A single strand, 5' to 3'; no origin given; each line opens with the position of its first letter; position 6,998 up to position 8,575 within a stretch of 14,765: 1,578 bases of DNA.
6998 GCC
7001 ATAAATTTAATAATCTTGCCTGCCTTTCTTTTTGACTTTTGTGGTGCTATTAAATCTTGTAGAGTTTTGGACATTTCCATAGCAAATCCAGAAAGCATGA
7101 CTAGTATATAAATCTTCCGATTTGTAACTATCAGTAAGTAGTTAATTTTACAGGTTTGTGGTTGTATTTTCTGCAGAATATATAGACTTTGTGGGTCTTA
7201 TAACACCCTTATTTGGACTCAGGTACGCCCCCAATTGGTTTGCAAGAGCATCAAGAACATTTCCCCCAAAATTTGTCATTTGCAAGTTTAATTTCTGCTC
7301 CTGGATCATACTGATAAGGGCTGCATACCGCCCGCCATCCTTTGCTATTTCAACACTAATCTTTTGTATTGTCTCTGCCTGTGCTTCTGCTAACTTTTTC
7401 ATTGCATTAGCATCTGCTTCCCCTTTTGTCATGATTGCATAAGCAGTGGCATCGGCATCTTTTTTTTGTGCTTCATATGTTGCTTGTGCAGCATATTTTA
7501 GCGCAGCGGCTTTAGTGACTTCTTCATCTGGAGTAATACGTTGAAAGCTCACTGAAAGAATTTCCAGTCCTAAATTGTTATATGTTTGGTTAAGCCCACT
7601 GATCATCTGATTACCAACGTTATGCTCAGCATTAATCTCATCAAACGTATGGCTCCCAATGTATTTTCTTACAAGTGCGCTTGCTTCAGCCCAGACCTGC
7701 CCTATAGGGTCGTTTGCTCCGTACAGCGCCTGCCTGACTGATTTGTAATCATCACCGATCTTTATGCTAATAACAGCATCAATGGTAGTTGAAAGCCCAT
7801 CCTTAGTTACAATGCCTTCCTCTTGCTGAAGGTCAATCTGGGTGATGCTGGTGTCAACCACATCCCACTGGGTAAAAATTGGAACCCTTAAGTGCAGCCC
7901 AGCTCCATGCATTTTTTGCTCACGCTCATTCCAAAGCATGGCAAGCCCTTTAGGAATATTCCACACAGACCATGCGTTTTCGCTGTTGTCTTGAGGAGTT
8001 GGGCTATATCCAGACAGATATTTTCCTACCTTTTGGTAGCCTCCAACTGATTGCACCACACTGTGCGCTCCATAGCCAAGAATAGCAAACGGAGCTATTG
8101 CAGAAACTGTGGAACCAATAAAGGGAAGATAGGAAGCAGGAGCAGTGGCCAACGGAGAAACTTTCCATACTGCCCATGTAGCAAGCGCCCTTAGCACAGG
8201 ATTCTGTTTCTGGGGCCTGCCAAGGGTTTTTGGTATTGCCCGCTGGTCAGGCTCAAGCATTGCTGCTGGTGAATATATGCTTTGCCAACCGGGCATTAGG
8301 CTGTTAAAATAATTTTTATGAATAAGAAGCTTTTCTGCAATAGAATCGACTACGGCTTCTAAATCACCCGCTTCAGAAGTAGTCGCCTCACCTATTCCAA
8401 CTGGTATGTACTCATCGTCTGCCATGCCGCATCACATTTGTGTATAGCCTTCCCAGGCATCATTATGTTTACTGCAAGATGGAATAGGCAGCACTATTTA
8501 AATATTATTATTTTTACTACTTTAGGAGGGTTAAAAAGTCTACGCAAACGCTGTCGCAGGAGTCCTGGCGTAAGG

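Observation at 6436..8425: SPFH/band-7 protein with an unusual 170-aa N-terminal extension, paired with a membrane-anchored exported protein, next to the coiled-coil cluster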

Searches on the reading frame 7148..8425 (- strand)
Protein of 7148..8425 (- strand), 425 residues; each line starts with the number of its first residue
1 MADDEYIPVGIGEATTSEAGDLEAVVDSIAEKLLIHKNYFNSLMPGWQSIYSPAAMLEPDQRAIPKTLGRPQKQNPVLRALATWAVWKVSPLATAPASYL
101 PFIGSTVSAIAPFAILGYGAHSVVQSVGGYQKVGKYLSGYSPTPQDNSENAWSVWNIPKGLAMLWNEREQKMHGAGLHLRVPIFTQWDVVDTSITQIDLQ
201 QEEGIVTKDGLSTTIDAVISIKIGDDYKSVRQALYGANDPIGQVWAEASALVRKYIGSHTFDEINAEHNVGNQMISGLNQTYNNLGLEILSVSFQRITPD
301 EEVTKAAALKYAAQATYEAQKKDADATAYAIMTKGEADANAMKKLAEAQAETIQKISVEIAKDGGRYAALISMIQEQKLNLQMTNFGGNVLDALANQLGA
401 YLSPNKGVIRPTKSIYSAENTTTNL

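Call 3: search_protein_families(library=pfam, proteins=[window:7148-8425:-], max_evalue=0.1)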
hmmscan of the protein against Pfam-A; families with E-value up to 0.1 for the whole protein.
window:7148-8425:- (425 aa): 1 family
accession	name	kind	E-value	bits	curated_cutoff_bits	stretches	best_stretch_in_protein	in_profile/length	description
PF01145.31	Band_7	-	4.6e-20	72.8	23.6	1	167-326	15-174/176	SPFH domain / Band 7 family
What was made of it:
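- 7148..8425 (-): SPFH/Band-7 gene, 425 aa. Pfam Band_7 72.8 bits against a cutoff of 23.6 (call 3).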

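Call 7: find_homologous_proteins(query=window:7148-8425:-)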
Query window:7148-8425:- (425 aa): 1 proteins with E <= 0.001 among 8000 candidates.
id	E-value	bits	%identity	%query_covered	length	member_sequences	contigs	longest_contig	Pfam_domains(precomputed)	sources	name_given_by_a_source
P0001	1.6e-278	942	100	100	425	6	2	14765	PF01145.32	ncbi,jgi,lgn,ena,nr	ncbi:TPA: SPFH domain-containing protein [Candidatus Woesearchaeota archaeon]|nr:SPFH domain-contain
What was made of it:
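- The word-index search finds only the protein itself (call 7).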

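Call 12: search_protein_families(library=ncbifam, proteins=[window:7148-8425:-], max_evalue=0.1)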
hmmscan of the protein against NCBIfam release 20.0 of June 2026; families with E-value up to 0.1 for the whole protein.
window:7148-8425:- (425 aa): 5 families
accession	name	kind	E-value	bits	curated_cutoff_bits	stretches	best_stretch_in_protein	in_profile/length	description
TIGR01933.1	hflK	equivalog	2e-09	37.3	159.4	1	173-356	22-202/261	FtsH protease activity modulator HflK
TIGR01932.1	hflC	equivalog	9.7e-08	31.2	134.4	1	167-266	42-141/318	protease modulator HflC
NF008181.0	PRK10930.1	equivalog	8.4e-06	24.8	660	1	234-371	174-312/419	FtsH protease activity modulator HflK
NF008259.0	PRK11029.1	equivalog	0.00031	19.8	427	0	167-225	42-99/334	protease modulator HflC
NF058507.1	FlotScfldFlot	equivalog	0.00086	18.5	700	1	173-297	55-183/477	flotillin lipid rafts scaffold protein FloT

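Call 14: search_solved_structures(query=window:7148-8425:-, max_evalue=0.01, show_alignments=1)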
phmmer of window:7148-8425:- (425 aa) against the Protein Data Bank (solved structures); distinct sequences matched with E-value up to 0.01: 6.
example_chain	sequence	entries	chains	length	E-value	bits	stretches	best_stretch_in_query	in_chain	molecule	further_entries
7vhq_E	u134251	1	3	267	6.1e-06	29.1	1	206-371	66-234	Protein HflK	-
7vhp_E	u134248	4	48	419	9.1e-06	28.6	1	207-372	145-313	Protein HflK | Modulator of FtsH protease HflK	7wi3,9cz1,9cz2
8z5g_A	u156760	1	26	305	1.5e-05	27.8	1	174-364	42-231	Protein QmcA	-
9paw_XA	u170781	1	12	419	0.00011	25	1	207-372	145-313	Protein HflK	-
2rpb_A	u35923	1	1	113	0.0015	21.3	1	190-301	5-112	hypothetical membrane protein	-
3bk6_A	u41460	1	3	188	0.003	20.3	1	183-352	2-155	PH stomatin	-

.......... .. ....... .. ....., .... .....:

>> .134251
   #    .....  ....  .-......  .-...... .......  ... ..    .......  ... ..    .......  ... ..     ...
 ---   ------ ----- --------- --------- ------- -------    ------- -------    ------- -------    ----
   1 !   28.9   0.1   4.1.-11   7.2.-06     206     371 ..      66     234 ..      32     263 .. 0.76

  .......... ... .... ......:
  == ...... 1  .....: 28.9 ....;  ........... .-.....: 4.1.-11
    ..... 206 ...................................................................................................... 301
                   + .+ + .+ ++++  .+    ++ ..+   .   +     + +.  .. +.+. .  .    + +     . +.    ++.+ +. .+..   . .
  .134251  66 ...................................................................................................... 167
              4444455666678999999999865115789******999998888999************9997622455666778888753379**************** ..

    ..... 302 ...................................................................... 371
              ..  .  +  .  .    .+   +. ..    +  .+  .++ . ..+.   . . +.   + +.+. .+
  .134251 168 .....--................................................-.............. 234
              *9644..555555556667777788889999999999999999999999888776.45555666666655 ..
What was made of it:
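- Closest known: Pyrococcus horikoshii stomatin / NfeD-protease. Different: The sequence relation is very weak (E 3e-3, call 14).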

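Call 15: find_encoding_contigs(protein=P0001, flank=10000)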
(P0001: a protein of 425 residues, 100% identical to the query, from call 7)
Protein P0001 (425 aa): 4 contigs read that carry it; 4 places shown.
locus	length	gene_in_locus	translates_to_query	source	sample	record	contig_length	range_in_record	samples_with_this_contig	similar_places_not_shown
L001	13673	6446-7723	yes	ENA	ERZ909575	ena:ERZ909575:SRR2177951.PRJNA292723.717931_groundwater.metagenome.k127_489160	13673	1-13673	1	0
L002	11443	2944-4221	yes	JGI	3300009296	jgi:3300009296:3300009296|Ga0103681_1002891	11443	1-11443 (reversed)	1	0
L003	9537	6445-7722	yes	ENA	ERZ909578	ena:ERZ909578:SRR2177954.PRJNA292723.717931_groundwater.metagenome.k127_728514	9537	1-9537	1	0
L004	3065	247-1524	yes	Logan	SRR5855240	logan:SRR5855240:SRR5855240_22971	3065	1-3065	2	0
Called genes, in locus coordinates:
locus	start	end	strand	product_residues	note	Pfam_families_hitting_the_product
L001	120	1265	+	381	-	PF01594:AI-2E_transport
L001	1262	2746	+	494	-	PF02885:Glycos_trans_3N, PF00591:Glycos_transf_3, PF07831:PYNP_C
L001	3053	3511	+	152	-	-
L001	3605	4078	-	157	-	-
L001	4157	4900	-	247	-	PF00300:His_Phos_1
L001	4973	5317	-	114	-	PF01981:PTH2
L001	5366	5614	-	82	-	PF01037:AsnC_trans_reg (weak)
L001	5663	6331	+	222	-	-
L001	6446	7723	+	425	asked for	PF01145:Band_7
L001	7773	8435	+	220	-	-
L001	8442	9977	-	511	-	-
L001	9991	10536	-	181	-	-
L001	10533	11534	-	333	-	-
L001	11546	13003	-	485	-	-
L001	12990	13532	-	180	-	-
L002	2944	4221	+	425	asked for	PF01145:Band_7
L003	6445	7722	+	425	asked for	PF01145:Band_7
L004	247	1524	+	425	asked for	PF01145:Band_7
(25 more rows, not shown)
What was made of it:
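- All gene callers give 425 aa (call 15).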

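Call 16: search_protein_representatives(protein=window:7148-8425:-)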
Query: 425 residues. Proteins with E-value up to 0.001 (for the whole library): 309; up to 1e-10: 2; up to 1e-30: 1. The best 150 are listed.
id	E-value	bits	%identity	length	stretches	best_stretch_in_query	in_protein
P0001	5.1e-279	941.5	100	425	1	1-425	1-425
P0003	1.4e-11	61.0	29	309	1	170-351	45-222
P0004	1.5e-10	57.5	29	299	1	196-380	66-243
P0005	1.6e-10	57.5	30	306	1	175-338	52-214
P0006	3.5e-10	56.3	32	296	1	188-364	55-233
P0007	6.1e-10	55.5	28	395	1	168-350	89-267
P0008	9.3e-10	54.9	30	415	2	169-352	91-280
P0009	9.9e-10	54.8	31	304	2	173-353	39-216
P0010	1.6e-09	54.2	29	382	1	175-355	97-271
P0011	2.1e-09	53.8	29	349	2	174-356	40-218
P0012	2.4e-09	53.6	30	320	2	172-351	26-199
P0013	5.3e-09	52.4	30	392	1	173-364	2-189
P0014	8.5e-09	51.8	30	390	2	157-319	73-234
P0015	8.8e-09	51.7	27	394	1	172-389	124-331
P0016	9.9e-09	51.5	34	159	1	204-305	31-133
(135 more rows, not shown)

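Call 17: search_protein_families(library=padloc, proteins=[window:7148-8425:-], max_evalue=0.1)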
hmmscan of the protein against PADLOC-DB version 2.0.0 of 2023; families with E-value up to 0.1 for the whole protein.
window:7148-8425:- (425 aa): 0 families

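Call 18: search_protein_families(library=phrogs, proteins=[window:7148-8425:-], max_evalue=0.1)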
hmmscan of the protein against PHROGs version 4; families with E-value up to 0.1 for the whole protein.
window:7148-8425:- (425 aa): 2 families
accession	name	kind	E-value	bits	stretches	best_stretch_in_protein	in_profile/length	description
phrog_200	-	other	1.2e-10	42.1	1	173-358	125-318/379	lipoprotein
phrog_21852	-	unknown function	0.0079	17.4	1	240-286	36-80/172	-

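Call 25: find_related_loci(query=window:7148-8425:-, collection=viral_contigs, flank=8000)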
Query window:7148-8425:- (425 aa) in viral_contigs; peptide patterns used: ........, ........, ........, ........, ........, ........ (x = any residue, [..] = any of these).
1 stretches matched a pattern, but none encodes a relative of the query by tblastn (E <= 1e-3).
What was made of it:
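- No relative in IMG/VR (call 25).
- Tried and rejected: Collection scans: IMG/VR with SPFH found nothing (call 25).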

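Call 35: predict_structure(alignment_id=A1)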
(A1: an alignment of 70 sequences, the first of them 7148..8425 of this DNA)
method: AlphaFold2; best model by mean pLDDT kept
length: 425 residues; sequences in the alignment: 70
mean_pLDDT: 75.0   pTM: 0.56
mean pLDDT of the five models: 75.0, 74.4, 73.7, 73.1, 72.4
residues with pLDDT >= 90: 181; 70-90: 80; 50-70: 83; < 50: 81
segments of 3 or more residues with pLDDT < 50: 1-18, 47-49, 51-73, 131-142, 406-425
pLDDT, mean of each block of 10 residues (from residue 1): 39 45 67 68 51 45 41 59 63 64 72 91 81 47 55 59 56 91 90 96 91 96 95 94 96 96 90 96 97 95 93 97 97 96 95 90 74 73 75 69 46 40 39
secondary structure, 60 per line:
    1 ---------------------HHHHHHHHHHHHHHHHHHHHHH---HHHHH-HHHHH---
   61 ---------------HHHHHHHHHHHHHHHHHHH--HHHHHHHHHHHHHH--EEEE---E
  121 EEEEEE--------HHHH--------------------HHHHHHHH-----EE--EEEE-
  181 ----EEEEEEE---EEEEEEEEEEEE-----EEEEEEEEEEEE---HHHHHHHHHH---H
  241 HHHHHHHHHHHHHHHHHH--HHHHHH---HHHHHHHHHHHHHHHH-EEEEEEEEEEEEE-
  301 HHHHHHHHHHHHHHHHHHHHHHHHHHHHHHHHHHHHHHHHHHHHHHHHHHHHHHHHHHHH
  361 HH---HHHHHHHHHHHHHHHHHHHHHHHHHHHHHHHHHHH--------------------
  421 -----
elements in order: H22-43 H47-51 H53-57 H76-94 H97-110 E113-116 E120-126 H135-138 H159-166 E176-179 E185-191 E195-206 E212-223 H227-236 H240-258 H261-266 H270-285 E287-299 H301-362 H366-400
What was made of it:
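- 7148..8425 (-): AF2 mean pLDDT 75, above 90 for aa 170-360 (call 35).
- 8201..8425 (-): Acidic N-terminal tail, aa 1-75, with one predicted helix at aa 22-43; no homologues. AF2 helix 22-43 at pLDDT about 67, the rest below 50 (call 35).
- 8144..8200 (-): Weakly hydrophobic helix, aa 76-94 (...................); probably interfacial rather than transmembrane. AF2 helix 76-94 at pLDDT about 60 (call 35).
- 7907..8065 (-): aa 121-173. Favoured reading: SPFH strand β1 (aa ~120-135, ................) plus a 37-aa insertion (137-173). Alternative: a 30-aa linker plus β1 at 152-168. AF2 strands 113-126 at pLDDT 81-91 and a low-confidence loop 131-158 (call 35).
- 7226..7525 (-): Two long C-terminal helices (CC1 aa 301-362, CC2 aa 366-400), the wall and cap elements of SPFH cages. 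AF2 helices (call 35).
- On SPFH / Band 7 superfamily (PF01145): AF2 pLDDT above 90 for aa 170-360, with helices 301-362 and 366-400 (call 35).
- AF2 confidence is low for 1-75 (call 35).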

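Call 40: fold_search(model_id=the predicted structure, library=pdb)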
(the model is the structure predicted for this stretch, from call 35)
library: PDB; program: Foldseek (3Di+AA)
matches with E <= 10: 335; with E <= 0.001: 64
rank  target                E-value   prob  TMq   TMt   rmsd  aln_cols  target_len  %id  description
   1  9z7u_B                1.3e-13  1.00  0.37  0.56  14.8       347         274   15  Human Stomatin - C8 Symmetry (released 2026-02-25)
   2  9z7u_C                3.1e-13  1.00  0.37  0.57  14.7       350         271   15  Human Stomatin - C8 Symmetry (released 2026-02-25)
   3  9oh9_B                3.5e-13  1.00  0.38  0.61  13.4       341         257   15  Human Stomatin Complex in Native Membrane Vesicles (released 2025-08-13)
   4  7vhq_G                8.7e-13  1.00  0.36  0.50  12.7       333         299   15  Structural insights into the membrane microdomain organization by SPFH family proteins (released 2022-01-19)
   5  7vhq_E                2.1e-12  1.00  0.36  0.55  12.4       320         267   17  Structural insights into the membrane microdomain organization by SPFH family proteins (released 2022-01-19)
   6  9oh9_A                2.8e-12  1.00  0.38  0.61  13.6       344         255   15  Human Stomatin Complex in Native Membrane Vesicles (released 2025-08-13)
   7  9cz2_XA               4.0e-12  1.00  0.35  0.52  12.2       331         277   17  Cryo-EM structure of a nautilus-like HflK/C assembly in complex with FtsH AAA protease (released 2024-11-13)
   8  9zd2_E                7.0e-12  1.00  0.34  0.71   8.7       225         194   14  C1 local refinement of aquaporin 1 bound to endogenous human stomatin (released 2026-02-25)
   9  9vvg_A                1.2e-11  1.00  0.35  0.48  22.9       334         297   13  Cryo-EM structure of the erlin1/2 complex purified using GDN and CHS (released 2026-03-25)
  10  8z5g_A                1.4e-11  1.00  0.39  0.57  13.4       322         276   17  Cryo-EM structure of E.coli SPFH-NfeD family protein complex QmcA-YbbJ (released 2024-08-21)
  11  9vvj_A                1.5e-11  1.00  0.35  0.47  21.4       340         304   13  Cryo-EM structure of the erlin1/2 complex purified using DDM and GDN (released 2026-03-25)
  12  9bq2_B                5.5e-11  1.00  0.31  0.32  25.4       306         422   16  Structure of the flotillin complex in a native membrane environment (released 2024-07-24)
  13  9paw_XA               7.5e-11  1.00  0.33  0.52  12.5       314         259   17  Cryo-EM structure of the engineered HflK/C variant stabilized in the closed conformation via disulfide bond crosslink (released 2026-03-04)
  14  9o9u_A                8.0e-11  1.00  0.34  0.48  21.9       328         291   13  The Erlin1/2 complex (released 2025-10-22)
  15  9wff_A                9.0e-11  1.00  0.34  0.50  20.8       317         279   13  Cryo-EM structure of the human Erlin2 oligomer (released 2026-01-21)
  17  9vvg_a                1.0e-10  1.00  0.34  0.47  22.6       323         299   13  Cryo-EM structure of the erlin1/2 complex purified using GDN and CHS (released 2026-03-25)
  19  8rrh_B                1.7e-10  1.00  0.34  0.47  21.3       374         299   14  The human prohibitin complex (released 2024-12-18)
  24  8rrh_A                3.5e-10  1.00  0.34  0.50  16.0       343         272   16  The human prohibitin complex (released 2024-12-18)
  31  9bq2_A                9.4e-09  1.00  0.32  0.34  28.2       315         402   14  Structure of the flotillin complex in a native membrane environment (released 2024-07-24)
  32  3bk6_A                2.5e-08  1.00  0.27  0.63   7.5       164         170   22  Crystal structure of a core domain of stomatin from Pyrococcus horikoshii (released 2008-02-19)
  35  3bk6_B                3.6e-08  1.00  0.28  0.76   2.9       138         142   22  Crystal structure of a core domain of stomatin from Pyrococcus horikoshii (released 2008-02-19)
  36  3bk6_C                3.6e-08  1.00  0.27  0.66   6.8       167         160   23  Crystal structure of a core domain of stomatin from Pyrococcus horikoshii (released 2008-02-19)
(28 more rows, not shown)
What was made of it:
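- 7148..8425 (-): Foldseek matches stomatin, HflK/C, QmcA, erlin, prohibitin and flotillin protomers at E 1e-13 to 1e-9 over 300-350 columns (call 40).
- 7226..7525 (-): Foldseek alignments cover whole cage protomers (call 40).
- On SPFH / Band 7 superfamily (PF01145): Foldseek E 1e-13 to 1e-9 over 300-350 columns to stomatin, HflK/C, QmcA, erlin, prohibitin and flotillin (call 40).
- Closest known: Prokaryotic stomatin QmcA/YbbK with NfeD partner YbbJ. Same: Same protomer fold (call 40).
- Closest known: Pyrococcus horikoshii stomatin / NfeD-protease. Same: The SPFH core is superposable (3bk6 at Foldseek E 2.5e-8, 22% identity, call 40).
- Closest known: Eukaryotic stomatin. Same: Top Foldseek hits (E 1e-13, call 40).
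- QmcA-YbbJ form a complex (8z5g, call 40).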
